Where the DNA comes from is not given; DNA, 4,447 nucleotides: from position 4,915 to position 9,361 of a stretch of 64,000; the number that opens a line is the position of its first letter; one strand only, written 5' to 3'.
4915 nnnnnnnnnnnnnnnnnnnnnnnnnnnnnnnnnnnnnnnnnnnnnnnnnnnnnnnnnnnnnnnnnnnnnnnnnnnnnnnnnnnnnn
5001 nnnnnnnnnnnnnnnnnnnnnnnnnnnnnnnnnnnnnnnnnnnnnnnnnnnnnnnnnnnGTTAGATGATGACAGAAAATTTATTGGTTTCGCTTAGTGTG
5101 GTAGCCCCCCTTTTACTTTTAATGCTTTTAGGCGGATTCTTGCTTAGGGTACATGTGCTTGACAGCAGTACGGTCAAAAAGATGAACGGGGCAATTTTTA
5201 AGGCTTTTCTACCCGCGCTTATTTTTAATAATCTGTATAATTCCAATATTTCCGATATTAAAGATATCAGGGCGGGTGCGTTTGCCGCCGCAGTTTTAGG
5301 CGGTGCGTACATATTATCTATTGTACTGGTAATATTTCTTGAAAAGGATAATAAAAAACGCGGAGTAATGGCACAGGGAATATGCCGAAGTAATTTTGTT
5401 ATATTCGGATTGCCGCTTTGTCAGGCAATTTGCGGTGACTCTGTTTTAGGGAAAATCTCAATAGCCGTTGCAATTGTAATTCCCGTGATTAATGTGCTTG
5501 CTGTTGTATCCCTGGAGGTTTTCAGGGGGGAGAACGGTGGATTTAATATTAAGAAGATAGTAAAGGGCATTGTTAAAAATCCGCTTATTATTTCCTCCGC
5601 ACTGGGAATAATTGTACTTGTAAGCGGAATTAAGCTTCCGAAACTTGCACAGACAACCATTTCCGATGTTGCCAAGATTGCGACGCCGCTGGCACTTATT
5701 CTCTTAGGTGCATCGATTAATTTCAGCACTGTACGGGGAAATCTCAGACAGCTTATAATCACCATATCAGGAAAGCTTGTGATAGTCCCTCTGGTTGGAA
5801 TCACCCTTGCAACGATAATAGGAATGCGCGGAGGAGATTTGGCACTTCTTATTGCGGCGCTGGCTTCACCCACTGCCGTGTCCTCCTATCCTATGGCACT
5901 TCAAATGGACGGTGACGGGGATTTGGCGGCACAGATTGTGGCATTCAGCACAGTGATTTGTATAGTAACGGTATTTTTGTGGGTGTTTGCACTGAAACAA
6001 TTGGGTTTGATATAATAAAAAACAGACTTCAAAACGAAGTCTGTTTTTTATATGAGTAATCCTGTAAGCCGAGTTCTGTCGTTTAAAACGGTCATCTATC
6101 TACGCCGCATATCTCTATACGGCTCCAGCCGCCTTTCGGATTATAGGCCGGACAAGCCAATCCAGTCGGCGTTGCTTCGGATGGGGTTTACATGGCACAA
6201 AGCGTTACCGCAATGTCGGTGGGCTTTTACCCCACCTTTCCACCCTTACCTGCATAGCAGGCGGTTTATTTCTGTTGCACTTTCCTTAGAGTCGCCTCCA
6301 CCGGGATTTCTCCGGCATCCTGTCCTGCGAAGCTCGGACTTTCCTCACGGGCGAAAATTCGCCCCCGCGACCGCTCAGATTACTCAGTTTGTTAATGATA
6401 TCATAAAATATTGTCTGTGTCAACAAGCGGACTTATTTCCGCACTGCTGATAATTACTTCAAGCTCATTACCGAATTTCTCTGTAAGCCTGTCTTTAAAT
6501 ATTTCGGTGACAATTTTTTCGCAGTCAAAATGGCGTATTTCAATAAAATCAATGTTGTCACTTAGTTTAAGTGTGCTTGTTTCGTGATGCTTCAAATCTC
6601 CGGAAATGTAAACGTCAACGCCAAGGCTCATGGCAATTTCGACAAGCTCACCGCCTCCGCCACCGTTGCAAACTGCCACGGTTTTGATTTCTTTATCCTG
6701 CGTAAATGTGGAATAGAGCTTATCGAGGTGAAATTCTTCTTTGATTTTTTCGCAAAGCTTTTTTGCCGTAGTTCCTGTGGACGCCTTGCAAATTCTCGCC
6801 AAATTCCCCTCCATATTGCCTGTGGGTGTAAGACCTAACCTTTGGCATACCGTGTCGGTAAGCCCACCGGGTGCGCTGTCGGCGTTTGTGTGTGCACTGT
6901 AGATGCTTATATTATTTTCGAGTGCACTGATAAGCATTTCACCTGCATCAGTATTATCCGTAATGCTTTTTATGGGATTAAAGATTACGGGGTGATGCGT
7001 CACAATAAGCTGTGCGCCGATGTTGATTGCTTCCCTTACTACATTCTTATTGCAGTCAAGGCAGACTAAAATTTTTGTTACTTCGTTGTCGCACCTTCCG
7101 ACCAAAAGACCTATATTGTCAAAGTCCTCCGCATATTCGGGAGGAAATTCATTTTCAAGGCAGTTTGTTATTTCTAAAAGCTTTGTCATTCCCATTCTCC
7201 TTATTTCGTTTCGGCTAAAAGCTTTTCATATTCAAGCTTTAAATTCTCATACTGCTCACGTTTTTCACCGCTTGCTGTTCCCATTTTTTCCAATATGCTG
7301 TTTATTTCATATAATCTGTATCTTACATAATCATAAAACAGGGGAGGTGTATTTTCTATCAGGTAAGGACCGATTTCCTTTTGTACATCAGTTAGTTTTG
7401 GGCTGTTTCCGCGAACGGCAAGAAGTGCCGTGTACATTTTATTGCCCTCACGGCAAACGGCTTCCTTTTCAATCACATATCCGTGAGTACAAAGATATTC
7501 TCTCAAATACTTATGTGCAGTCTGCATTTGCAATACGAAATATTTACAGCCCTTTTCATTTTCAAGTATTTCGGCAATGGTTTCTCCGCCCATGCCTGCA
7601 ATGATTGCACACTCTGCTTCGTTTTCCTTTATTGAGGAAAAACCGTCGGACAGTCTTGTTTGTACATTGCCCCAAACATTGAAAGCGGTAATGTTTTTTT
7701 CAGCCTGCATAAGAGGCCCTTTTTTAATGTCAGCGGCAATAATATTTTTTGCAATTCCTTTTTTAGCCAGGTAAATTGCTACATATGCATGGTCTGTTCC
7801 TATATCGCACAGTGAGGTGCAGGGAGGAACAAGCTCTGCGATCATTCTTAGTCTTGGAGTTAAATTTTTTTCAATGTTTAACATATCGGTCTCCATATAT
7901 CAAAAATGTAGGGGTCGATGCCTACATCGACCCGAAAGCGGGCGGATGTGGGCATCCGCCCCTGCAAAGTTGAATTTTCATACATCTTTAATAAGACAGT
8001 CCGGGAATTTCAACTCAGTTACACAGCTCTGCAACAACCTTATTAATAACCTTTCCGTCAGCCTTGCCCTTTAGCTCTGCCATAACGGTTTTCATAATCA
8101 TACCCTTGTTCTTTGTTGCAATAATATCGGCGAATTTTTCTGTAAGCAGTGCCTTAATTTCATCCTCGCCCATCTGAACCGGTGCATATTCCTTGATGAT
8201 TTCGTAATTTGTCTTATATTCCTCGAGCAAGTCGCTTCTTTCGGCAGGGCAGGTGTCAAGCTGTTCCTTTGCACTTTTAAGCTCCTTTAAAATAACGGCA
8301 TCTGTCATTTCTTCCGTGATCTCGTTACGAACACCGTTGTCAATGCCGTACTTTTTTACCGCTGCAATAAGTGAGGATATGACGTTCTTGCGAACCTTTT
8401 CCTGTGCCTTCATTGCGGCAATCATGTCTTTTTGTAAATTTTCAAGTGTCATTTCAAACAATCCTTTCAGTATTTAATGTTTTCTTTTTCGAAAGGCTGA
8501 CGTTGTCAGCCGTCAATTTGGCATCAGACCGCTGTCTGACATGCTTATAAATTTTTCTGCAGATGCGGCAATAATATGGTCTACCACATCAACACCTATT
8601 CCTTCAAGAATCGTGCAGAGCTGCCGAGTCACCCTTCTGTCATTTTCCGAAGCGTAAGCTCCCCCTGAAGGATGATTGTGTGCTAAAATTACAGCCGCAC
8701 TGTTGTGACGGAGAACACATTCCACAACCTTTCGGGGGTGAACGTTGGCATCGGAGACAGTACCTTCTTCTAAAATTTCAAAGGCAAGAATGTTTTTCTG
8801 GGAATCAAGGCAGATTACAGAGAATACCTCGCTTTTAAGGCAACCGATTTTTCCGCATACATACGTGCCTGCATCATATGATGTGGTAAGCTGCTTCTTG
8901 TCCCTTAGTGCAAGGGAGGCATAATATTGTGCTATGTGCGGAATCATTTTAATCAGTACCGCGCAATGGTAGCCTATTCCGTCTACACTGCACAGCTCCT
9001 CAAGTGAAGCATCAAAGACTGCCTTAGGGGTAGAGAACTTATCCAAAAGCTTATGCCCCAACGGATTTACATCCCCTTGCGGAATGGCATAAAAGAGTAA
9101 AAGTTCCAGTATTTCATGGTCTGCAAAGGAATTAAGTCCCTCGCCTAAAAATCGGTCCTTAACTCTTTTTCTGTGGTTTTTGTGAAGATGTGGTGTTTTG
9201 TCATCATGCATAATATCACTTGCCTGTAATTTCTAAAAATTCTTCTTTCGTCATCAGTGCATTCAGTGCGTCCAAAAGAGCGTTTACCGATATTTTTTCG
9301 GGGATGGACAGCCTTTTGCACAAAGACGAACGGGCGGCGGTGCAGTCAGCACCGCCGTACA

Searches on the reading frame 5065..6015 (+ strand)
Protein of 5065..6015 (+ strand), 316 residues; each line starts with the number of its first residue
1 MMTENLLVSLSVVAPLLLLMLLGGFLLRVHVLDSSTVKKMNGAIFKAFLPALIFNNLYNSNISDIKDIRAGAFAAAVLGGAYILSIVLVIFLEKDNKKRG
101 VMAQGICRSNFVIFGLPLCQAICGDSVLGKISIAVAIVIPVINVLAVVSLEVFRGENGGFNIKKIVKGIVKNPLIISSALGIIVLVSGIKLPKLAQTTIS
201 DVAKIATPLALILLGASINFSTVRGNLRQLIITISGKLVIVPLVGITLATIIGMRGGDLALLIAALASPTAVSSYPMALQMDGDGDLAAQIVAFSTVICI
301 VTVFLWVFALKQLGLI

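Call 57: search_protein_families(library=pfam, proteins=[window:5065-6015:+], max_evalue=0.00001)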
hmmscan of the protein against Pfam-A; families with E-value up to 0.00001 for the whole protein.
window:5065-6015:+ (316 aa): 1 family
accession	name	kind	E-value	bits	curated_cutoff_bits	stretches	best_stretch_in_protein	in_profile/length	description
PF03547.23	Mem_trans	-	2.5e-30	105.7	25.7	1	12-307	5-343/343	Membrane transport protein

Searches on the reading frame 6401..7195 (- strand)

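Call 57: search_protein_families(library=pfam, proteins=[window:6401-7195:-], max_evalue=0.00001)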
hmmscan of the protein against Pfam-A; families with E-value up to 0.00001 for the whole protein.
window:6401-7195:- (264 aa): 1 family
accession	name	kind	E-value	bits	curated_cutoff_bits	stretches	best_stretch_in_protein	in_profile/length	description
PF01784.24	DUF34_NIF3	-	4.9e-71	239.8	23.4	1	5-253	2-253/256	Duf34/NIF3 (NGG1p interacting factor 3)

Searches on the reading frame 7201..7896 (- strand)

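Call 57: search_protein_families(library=pfam, proteins=[window:7201-7896:-], max_evalue=0.00001)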
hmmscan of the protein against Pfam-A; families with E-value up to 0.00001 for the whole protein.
window:7201-7896:- (231 aa): 2 families
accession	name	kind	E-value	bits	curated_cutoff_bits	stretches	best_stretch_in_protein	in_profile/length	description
PF12847.13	Methyltransf_18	-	1e-49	168.8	27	1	12-157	1-150/151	Methyltransferase domain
PF04816.18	TrmK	-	6.3e-46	156.9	27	1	30-216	2-195/205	tRNA (adenine(22)-N(1))-methyltransferase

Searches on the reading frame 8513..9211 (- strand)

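Call 57: search_protein_families(library=pfam, proteins=[window:8513-9211:-], max_evalue=0.00001)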
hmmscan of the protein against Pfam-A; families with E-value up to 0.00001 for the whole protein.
window:8513-9211:- (232 aa): 2 families
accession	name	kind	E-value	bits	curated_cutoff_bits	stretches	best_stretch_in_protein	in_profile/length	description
PF04002.20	RadC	-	6.1e-35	120.2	22.1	1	109-228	2-120/121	RadC-like JAB domain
PF20582.4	UPF0758_N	-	5.9e-06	26.7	27.1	0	14-82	7-74/77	UPF0758 N-terminal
